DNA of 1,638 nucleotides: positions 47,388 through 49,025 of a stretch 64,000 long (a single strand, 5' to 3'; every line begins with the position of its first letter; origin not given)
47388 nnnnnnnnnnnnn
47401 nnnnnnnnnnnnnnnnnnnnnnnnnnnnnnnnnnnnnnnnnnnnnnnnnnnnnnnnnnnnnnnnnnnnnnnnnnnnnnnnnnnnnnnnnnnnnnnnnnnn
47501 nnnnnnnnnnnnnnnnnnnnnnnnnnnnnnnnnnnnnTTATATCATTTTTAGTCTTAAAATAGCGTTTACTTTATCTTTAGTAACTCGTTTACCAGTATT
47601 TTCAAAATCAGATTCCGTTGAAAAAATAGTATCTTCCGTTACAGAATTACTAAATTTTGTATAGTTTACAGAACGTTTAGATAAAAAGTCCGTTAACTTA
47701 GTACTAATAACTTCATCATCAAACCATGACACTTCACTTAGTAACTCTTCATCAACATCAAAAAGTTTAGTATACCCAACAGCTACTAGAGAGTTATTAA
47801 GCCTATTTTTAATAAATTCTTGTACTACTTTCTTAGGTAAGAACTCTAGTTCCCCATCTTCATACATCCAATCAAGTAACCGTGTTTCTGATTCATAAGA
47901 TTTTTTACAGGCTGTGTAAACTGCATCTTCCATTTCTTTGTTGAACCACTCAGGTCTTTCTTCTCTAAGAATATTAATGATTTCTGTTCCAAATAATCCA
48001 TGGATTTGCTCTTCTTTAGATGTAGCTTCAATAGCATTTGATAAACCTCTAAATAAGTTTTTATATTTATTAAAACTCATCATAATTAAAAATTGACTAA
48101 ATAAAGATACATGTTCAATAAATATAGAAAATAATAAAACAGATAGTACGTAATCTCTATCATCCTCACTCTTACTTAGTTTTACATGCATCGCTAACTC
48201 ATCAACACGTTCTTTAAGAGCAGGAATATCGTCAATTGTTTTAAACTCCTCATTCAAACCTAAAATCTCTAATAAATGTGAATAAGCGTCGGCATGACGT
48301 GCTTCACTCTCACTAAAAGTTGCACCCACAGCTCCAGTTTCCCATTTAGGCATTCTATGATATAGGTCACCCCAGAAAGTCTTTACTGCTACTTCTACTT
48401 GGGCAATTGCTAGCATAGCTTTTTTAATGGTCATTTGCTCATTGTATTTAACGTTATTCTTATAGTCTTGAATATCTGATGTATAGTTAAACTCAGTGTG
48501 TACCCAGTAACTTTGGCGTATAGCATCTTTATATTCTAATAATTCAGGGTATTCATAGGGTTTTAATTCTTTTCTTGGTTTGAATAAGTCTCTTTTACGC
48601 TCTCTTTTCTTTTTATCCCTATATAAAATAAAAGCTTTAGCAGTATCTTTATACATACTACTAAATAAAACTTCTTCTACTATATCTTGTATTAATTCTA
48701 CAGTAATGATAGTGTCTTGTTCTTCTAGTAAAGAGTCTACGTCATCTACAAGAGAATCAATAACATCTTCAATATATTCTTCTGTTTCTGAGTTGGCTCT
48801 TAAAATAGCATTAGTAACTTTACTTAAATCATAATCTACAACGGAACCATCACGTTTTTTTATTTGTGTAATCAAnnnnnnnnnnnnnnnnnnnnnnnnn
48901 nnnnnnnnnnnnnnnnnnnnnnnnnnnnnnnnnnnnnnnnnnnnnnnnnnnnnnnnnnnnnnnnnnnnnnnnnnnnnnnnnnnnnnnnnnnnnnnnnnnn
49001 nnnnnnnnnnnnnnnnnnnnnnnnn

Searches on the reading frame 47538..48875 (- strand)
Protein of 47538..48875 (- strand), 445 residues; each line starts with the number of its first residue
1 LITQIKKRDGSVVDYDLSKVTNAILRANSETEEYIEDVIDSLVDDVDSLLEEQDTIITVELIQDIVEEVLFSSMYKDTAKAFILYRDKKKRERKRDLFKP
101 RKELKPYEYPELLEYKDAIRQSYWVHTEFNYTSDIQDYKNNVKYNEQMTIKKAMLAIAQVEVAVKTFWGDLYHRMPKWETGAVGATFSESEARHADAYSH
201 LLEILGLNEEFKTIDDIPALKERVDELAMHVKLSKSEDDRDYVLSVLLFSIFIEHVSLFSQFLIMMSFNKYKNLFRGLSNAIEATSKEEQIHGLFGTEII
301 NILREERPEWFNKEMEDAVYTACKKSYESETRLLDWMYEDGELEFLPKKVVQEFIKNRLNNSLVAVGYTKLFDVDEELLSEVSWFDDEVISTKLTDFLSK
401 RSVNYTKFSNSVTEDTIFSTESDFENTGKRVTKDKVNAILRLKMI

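Call 4: search_protein_families(library=pfam, proteins=[window:47538-48875:-], max_evalue=0.01)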
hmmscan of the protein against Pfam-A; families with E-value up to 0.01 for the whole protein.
window:47538-48875:- (445 aa): 2 families
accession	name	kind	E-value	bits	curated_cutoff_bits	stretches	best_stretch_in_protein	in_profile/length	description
PF00268.27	Ribonuc_red_sm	-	4.9e-53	180.8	33.6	1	102-375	2-277/281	Ribonucleotide reductase, small chain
PF03477.21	ATP-cone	-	8.3e-19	68.4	25.8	1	4-91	2-88/88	ATP cone domain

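Call 20: search_protein_families(library=ncbifam, proteins=[window:47538-48875:-], max_evalue=0.001)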
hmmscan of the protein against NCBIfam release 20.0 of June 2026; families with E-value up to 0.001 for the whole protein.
window:47538-48875:- (445 aa): 16 families
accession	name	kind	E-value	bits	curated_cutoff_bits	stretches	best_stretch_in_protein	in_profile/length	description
NF007186.0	PRK09614.1-5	equivalog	4.1e-37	128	237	1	94-420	4-324/328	ribonucleotide-diphosphate reductase subunit beta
NF007184.0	PRK09614.1-3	equivalog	3.4e-23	82.5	310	1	107-411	38-342/346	ribonucleotide-diphosphate reductase subunit beta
NF009398.0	PRK12759.1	equivalog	1.3e-20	73.8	649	1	100-406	96-396/410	bifunctional gluaredoxin/ribonucleoside-diphosphate reductase subunit beta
NF006126.0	PRK08270.1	equivalog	1.5e-16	59.8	548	1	2-96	2-95/684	ribonucleoside triphosphate reductase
NF005497.0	PRK07111.1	equivalog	1.3e-15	56.8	764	1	1-97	1-101/746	anaerobic ribonucleoside triphosphate reductase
NF009028.0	PRK12364.1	equivalog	3.5e-15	55.1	1377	1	4-165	2-162/842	ribonucleoside-diphosphate reductase subunit alpha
TIGR04171.1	RNR_1b_NrdF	exception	5e-15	55.5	355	1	120-418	22-314/316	class 1b ribonucleoside-diphosphate reductase subunit beta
NF005010.0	PRK06406.1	subfamily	6.5e-15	54.4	1125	1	1-94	3-100/771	vitamin B12-dependent ribonucleotide reductase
NF005550.0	PRK07209.1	equivalog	1.7e-13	50.3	309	1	104-407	65-376/383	ribonucleotide-diphosphate reductase subunit beta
NF006732.0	PRK09263.1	equivalog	1.3e-12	47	657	1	3-95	3-94/712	anaerobic ribonucleoside-triphosphate reductase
NF007183.0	PRK09614.1-2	subfamily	6.7e-11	41.7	320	1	121-409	28-313/327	ribonucleotide-diphosphate reductase subunit beta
NF006207.0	PRK08332.1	equivalog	1.2e-09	36.1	2400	1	3-96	4-101/1684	vitamin B12-dependent ribonucleotide reductase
NF005544.0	PRK07207.1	equivalog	1.6e-09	36.2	965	1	4-96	35-137/965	ribonucleoside-diphosphate reductase subunit alpha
NF009029.0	PRK12365.1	equivalog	2.9e-09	35.5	1350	1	15-95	130-220/1046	ribonucleoside-diphosphate reductase subunit alpha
NF006576.0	PRK09101.1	equivalog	6.7e-07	28.5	346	1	248-387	198-338/376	class Ia ribonucleoside-diphosphate reductase subunit beta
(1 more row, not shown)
